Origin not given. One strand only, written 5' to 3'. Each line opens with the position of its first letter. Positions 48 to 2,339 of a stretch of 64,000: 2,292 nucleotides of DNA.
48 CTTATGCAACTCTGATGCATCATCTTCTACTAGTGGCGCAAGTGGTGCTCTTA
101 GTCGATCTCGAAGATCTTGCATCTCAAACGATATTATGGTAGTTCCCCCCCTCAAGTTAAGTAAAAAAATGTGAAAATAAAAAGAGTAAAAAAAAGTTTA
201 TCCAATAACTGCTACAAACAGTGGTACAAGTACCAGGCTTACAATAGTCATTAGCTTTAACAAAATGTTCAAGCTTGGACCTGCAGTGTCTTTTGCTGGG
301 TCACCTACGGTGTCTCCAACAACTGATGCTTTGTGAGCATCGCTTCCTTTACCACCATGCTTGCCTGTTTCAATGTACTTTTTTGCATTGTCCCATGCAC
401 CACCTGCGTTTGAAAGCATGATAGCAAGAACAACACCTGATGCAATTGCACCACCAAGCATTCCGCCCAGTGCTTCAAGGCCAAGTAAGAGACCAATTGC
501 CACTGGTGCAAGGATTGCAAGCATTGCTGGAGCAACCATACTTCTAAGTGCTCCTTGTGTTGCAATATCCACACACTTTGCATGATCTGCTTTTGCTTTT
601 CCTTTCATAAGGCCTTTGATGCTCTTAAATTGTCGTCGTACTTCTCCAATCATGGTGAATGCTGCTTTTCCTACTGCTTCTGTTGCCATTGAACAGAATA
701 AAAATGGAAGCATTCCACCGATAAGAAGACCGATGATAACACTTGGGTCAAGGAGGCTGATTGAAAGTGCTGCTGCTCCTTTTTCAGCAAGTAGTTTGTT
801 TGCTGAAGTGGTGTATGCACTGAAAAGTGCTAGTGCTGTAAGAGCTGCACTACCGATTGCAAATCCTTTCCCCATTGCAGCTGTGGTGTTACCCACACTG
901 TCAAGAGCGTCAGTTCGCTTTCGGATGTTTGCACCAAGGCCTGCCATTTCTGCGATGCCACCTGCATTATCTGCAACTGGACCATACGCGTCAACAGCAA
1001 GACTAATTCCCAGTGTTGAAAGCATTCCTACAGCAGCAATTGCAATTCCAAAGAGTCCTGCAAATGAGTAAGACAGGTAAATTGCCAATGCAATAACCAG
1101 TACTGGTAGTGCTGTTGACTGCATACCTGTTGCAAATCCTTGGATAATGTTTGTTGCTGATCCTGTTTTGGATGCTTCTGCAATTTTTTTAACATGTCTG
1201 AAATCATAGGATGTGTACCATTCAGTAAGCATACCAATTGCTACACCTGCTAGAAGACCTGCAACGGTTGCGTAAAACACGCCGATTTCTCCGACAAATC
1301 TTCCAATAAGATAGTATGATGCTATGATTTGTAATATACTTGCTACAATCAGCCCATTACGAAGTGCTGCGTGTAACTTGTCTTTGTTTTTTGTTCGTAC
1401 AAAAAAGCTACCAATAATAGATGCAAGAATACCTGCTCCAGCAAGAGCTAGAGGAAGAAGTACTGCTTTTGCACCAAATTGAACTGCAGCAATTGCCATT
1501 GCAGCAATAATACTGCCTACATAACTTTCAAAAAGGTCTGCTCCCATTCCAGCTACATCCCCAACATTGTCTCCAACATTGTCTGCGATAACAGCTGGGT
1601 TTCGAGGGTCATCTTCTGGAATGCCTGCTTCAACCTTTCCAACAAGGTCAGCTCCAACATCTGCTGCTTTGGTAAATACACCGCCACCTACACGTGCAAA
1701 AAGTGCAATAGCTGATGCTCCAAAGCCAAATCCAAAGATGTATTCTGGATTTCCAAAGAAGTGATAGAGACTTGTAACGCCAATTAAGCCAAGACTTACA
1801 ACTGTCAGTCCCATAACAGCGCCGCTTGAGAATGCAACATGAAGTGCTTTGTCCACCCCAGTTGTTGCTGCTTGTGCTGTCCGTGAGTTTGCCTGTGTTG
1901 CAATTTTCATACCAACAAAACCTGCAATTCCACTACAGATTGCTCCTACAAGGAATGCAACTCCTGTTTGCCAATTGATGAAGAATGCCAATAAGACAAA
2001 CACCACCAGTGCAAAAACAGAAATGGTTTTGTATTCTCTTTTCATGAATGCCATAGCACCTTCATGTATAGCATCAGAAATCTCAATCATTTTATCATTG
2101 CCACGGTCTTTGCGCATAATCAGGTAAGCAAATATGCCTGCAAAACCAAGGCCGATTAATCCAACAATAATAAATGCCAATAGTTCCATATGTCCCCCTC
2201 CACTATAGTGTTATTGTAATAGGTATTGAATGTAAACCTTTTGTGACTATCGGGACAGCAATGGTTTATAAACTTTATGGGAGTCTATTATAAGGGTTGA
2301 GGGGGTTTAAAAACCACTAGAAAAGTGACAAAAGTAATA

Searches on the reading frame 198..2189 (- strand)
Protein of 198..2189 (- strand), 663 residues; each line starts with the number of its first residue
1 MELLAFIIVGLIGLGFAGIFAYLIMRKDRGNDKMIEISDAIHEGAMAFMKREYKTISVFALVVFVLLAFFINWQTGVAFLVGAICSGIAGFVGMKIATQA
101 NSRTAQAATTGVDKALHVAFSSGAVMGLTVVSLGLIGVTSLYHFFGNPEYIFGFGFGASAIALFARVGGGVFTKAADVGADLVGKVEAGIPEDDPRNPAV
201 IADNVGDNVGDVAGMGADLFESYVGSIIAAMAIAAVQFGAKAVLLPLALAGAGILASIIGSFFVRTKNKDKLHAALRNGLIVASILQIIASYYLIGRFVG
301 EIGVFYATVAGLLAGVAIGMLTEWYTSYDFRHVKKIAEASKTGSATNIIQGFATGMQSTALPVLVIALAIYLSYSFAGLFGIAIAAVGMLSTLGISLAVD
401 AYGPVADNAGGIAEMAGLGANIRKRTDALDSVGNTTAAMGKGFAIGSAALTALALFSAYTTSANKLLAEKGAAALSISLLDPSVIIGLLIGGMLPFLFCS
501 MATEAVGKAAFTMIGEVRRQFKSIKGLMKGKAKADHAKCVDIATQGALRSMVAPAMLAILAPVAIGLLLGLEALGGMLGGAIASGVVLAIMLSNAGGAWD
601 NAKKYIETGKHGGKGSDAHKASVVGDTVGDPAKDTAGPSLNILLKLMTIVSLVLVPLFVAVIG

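Call 13: search_protein_families(library=pfam, proteins=[window:198-2189:-], max_evalue=0.01)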
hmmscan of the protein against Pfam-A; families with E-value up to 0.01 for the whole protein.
window:198-2189:- (663 aa): 1 family
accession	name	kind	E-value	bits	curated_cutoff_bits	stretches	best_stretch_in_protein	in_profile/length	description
PF03030.21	H_PPase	-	1.3e-274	913.2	29.7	1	11-654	1-645/645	Inorganic H+ pyrophosphatase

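Call 39: list_cluster_members(proteins=[window:201-2189:-, window:9895-11835:+, window:5501-7492:+, window:24354-25817:+, window:30606-31739:+, window:20363-21664:+, window:13335-14012:+, window:15604-16656:+, window:22519-23421:+, window:8417-9502:+])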
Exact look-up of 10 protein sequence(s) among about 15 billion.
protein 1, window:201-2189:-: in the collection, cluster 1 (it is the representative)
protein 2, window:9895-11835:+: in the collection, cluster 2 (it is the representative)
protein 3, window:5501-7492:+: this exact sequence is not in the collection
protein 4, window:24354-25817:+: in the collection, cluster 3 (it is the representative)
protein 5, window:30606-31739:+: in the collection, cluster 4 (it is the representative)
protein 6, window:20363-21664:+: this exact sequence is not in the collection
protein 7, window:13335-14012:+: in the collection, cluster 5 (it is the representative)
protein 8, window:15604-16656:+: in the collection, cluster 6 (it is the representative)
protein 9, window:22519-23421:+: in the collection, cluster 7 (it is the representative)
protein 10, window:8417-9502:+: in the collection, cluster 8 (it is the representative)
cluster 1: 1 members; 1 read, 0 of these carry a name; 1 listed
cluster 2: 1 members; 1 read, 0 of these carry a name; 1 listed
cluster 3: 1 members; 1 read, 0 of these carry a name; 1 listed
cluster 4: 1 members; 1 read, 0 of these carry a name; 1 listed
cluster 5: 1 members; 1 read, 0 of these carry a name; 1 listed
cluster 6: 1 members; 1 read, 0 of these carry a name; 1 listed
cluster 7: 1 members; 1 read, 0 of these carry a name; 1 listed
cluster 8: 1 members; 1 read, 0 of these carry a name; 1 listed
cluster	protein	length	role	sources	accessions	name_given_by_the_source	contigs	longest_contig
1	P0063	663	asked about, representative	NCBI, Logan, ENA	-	-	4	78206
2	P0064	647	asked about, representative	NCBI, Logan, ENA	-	-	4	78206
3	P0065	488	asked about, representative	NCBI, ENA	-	-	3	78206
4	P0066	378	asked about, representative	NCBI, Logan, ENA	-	-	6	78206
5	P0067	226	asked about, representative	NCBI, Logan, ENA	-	-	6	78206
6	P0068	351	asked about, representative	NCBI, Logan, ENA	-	-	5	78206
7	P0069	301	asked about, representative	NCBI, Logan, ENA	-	-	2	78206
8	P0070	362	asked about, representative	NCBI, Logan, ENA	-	-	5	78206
